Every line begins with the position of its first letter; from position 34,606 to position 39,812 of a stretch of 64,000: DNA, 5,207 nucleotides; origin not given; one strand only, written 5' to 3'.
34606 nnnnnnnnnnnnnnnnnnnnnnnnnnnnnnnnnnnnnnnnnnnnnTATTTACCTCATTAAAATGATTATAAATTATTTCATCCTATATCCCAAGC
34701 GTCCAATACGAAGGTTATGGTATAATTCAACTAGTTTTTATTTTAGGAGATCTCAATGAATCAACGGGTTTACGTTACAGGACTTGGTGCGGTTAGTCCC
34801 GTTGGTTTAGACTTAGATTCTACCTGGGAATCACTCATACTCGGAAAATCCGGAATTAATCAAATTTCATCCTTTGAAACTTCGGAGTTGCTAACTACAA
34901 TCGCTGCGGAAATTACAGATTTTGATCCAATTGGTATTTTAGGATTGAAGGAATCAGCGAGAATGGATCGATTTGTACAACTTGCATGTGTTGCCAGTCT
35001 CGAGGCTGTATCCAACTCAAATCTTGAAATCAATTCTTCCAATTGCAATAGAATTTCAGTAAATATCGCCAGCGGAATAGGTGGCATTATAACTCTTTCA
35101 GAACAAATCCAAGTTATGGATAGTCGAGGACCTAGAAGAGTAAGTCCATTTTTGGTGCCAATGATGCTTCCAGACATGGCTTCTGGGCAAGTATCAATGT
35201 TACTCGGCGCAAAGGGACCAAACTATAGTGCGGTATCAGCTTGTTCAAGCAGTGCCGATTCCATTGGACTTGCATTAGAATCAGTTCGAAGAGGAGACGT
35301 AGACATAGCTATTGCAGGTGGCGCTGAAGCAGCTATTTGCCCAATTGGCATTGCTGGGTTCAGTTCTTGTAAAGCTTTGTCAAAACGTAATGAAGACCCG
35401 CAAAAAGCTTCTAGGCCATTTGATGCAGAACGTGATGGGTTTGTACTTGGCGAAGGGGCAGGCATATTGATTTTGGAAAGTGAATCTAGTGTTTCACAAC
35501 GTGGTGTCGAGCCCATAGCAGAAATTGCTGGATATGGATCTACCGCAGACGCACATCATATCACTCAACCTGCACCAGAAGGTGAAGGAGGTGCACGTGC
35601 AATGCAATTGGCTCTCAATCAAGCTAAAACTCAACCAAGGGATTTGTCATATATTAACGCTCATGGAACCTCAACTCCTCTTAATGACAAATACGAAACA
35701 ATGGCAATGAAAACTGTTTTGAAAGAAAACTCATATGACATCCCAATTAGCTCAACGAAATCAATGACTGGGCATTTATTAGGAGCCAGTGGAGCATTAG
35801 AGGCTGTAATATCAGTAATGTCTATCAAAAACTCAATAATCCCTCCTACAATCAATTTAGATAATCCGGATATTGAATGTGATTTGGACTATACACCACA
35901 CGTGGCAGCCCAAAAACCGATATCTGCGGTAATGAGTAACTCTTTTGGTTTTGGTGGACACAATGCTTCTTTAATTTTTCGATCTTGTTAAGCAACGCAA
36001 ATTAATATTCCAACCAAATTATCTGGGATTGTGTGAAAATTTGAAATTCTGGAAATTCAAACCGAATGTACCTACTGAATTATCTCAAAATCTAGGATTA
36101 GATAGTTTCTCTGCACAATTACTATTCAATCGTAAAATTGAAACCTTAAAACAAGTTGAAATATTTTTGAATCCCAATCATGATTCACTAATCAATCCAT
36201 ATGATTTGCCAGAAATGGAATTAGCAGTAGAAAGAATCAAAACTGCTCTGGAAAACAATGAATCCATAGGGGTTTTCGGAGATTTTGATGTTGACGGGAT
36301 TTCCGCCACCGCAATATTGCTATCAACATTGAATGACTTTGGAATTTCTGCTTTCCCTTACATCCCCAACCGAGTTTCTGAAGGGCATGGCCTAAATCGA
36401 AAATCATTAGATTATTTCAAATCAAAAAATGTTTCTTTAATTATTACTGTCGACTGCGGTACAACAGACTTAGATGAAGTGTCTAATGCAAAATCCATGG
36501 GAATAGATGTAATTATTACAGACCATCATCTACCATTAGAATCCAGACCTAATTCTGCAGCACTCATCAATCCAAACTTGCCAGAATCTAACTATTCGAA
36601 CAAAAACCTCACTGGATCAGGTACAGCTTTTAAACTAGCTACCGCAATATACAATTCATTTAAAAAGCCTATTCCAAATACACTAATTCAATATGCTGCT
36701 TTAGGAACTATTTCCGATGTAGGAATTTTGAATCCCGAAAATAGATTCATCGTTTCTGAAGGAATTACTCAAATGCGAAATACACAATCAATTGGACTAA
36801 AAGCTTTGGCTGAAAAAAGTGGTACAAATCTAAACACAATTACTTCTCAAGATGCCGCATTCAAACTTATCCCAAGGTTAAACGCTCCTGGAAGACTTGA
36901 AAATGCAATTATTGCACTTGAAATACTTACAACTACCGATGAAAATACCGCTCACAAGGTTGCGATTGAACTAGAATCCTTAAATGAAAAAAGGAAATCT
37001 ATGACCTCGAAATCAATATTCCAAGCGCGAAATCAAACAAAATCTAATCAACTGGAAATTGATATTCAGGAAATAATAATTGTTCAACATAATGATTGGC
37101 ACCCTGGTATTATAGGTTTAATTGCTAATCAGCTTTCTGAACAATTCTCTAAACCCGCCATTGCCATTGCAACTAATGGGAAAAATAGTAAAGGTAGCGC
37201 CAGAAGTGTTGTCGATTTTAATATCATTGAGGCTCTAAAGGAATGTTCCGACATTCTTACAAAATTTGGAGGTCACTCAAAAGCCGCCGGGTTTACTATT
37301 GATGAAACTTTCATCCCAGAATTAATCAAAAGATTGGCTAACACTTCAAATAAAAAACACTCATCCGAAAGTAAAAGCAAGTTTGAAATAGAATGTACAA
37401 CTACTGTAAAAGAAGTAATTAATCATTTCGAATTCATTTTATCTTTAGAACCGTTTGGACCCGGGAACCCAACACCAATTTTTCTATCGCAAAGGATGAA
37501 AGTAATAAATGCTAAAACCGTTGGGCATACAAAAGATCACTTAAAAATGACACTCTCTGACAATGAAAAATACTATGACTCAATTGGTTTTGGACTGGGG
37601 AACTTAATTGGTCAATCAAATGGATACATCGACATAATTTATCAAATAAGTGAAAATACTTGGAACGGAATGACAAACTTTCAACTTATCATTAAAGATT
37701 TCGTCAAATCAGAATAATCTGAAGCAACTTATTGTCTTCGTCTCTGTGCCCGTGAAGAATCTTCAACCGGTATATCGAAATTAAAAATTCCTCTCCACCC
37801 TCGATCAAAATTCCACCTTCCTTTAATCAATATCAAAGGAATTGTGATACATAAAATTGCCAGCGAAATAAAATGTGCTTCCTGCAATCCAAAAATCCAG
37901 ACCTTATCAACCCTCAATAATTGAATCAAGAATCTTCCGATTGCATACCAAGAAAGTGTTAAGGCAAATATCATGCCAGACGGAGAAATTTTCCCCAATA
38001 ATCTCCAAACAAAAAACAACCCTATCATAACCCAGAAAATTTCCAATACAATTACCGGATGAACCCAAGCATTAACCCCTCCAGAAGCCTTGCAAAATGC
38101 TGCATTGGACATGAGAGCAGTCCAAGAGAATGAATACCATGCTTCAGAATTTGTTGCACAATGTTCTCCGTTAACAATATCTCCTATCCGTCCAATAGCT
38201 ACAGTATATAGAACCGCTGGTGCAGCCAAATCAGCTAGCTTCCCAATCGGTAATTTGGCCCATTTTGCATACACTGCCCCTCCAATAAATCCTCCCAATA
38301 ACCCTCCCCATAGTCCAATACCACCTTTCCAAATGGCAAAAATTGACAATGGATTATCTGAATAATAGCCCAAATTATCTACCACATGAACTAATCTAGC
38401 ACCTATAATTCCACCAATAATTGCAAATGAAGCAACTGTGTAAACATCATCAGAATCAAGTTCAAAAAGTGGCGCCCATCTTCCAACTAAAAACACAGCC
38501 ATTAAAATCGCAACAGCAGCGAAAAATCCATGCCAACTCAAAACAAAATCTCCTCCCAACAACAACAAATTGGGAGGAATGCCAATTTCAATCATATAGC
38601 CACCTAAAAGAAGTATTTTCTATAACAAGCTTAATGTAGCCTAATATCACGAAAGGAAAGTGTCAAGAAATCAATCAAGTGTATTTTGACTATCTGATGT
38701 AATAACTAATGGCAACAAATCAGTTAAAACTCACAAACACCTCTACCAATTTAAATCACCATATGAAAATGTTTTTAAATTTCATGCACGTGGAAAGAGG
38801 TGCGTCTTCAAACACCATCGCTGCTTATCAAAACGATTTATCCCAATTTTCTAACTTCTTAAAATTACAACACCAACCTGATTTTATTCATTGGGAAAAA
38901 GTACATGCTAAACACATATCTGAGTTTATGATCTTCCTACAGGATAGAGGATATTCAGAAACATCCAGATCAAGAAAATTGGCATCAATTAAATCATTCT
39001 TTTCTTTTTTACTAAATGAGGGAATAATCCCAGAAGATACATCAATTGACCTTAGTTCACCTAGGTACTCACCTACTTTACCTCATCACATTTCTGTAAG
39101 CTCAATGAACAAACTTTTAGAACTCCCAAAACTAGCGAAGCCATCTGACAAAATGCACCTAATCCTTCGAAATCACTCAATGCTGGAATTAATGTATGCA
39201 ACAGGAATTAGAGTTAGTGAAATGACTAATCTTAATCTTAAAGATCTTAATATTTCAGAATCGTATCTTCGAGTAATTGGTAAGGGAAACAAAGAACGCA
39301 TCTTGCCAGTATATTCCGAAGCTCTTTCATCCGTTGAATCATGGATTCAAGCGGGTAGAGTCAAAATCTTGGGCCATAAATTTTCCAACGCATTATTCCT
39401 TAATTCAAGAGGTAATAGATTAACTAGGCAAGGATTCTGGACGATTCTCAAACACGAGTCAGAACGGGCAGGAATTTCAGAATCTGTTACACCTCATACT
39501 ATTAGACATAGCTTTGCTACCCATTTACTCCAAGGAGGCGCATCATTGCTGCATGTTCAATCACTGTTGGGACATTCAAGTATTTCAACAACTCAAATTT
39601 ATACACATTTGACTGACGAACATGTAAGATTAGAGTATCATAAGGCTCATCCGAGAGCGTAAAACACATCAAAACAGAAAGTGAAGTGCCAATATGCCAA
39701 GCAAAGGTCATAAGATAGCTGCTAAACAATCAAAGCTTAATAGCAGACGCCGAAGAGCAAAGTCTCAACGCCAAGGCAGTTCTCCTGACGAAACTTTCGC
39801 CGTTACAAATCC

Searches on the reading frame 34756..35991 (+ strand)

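Call 69: search_protein_families(library=pfam, max_evalue=0.000001, proteins=[window:34756-35991:+])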
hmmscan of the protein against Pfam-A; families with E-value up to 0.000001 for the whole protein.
window:34756-35991:+ (411 aa): 2 families
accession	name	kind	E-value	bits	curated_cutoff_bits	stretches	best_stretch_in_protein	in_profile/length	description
PF00109.32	ketoacyl-synt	-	2e-54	185.3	20.8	1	3-244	2-250/252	Beta-ketoacyl synthase, N-terminal domain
PF02801.28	Ketoacyl-synt_C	-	6.4e-39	133.1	20.8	1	255-368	2-118/119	Beta-ketoacyl synthase, C-terminal domain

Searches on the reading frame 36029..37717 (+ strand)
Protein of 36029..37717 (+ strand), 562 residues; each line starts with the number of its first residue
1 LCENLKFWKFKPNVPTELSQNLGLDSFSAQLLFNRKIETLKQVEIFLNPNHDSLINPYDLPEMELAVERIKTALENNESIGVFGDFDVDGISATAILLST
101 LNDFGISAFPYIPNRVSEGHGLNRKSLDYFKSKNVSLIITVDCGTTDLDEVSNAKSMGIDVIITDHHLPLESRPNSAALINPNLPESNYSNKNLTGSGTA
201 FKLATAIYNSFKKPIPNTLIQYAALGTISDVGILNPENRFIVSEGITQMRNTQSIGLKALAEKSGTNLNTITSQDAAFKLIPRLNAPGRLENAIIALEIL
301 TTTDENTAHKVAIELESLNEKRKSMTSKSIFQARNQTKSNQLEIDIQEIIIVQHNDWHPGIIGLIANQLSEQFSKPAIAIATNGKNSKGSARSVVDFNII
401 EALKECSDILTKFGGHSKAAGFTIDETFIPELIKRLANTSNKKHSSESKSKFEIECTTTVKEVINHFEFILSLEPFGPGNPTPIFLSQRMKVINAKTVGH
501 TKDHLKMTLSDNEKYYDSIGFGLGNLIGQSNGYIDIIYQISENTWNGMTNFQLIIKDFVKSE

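Call 70: search_protein_families(library=pfam, max_evalue=0.000001, proteins=[window:36029-37717:+])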
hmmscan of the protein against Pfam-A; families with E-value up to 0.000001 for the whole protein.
window:36029-37717:+ (562 aa): 3 families
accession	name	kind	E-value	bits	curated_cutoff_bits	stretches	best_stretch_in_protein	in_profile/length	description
PF17768.7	RecJ_OB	-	2.6e-25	89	27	1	466-557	14-107/107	RecJ OB domain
PF01368.27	DHH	-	8.7e-23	81.4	28.1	1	80-227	2-125/125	DHH family, N-terminal domain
PF02272.25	DHHA1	-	2.7e-16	60.3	25.9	1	349-437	4-97/102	DHHA1 domain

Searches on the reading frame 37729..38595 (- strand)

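Call 70: search_protein_families(library=pfam, max_evalue=0.000001, proteins=[window:37729-38595:-])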
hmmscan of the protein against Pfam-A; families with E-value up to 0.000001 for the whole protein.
window:37729-38595:- (288 aa): 1 family
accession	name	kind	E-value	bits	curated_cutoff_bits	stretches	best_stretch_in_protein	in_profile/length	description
PF01790.23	LGT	-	4.3e-42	144.5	24.9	1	11-256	4-239/240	Prolipoprotein diacylglyceryl transferase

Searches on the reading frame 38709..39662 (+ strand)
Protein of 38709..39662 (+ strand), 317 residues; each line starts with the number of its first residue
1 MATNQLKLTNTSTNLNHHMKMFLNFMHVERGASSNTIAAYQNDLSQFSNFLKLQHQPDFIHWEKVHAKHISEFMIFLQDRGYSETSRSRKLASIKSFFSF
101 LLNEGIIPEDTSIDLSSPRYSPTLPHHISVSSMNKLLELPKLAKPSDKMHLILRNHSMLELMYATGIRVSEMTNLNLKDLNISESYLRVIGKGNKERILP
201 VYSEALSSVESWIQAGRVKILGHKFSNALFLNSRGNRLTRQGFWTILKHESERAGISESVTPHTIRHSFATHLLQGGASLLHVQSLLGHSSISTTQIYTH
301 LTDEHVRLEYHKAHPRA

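Call 70: search_protein_families(library=pfam, max_evalue=0.000001, proteins=[window:38709-39662:+])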
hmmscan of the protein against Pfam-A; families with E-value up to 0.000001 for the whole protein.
window:38709-39662:+ (317 aa): 2 families
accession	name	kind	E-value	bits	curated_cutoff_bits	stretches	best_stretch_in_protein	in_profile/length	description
PF00589.27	Phage_integrase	-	6.2e-46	156.7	27.1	1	139-305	8-172/172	Phage integrase family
PF02899.23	Phage_int_SAM_1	-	7.1e-17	61.9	22.3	1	21-105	3-83/83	Phage integrase, N-terminal SAM-like domain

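Call 75: search_protein_families(library=ncbifam, max_evalue=0.00001, proteins=[window:38709-39662:+])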
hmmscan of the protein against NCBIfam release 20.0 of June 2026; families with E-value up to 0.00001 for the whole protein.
window:38709-39662:+ (317 aa): 13 families
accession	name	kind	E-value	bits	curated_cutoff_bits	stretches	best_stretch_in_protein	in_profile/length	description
NF001399.0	PRK00283.1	subfamily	1.7e-99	332.9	279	1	15-317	5-299/300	tyrosine recombinase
TIGR02225.1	recomb_XerD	equivalog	7.6e-99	330.7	329.6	1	21-317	2-290/290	site-specific tyrosine recombinase XerD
TIGR02224.1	recomb_XerC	equivalog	3.5e-90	302.4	335.15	1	21-317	2-293/295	tyrosine recombinase XerC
NF040815.2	recomb_XerA_Arch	equivalog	8.7e-64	215.6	220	1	21-310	2-263/263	site-specific tyrosine recombinase/integron integrase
NF002331.0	PRK01287.1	subfamily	1.8e-44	152.2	371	1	9-315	20-326/365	site-specific tyrosine recombinase XerC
TIGR02249.1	integrase_gron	subfamily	6.8e-33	114.4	265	2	241-305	240-304/315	integron integrase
NF003462.0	PRK05084.1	equivalog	9.2e-32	110.2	267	1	154-307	196-350/360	tyrosine recombinase XerS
NF011946.0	PRK15417.1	equivalog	1.2e-21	77.3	435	1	237-302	251-316/337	integron integrase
NF007371.0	PRK09871.1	subfamily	7.4e-18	64.8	222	1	154-300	27-173/198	tyrosine-type DNA invertase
NF007370.0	PRK09870.1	subfamily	7.8e-17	61.6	221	1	141-300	20-178/200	tyrosine-type DNA invertase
NF002685.0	PRK02436.1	equivalog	1.4e-09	38.1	178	1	28-298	10-243/245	site-specific tyrosine recombinase XerD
NF040693.1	recomb_GmtY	equivalog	1.8e-08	34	340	1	230-307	354-438/441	gamma-mobile-trio recombinase GmtY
NF041502.1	integrase_1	equivalog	3.3e-08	32.7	350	1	225-307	284-366/484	site-specific integrase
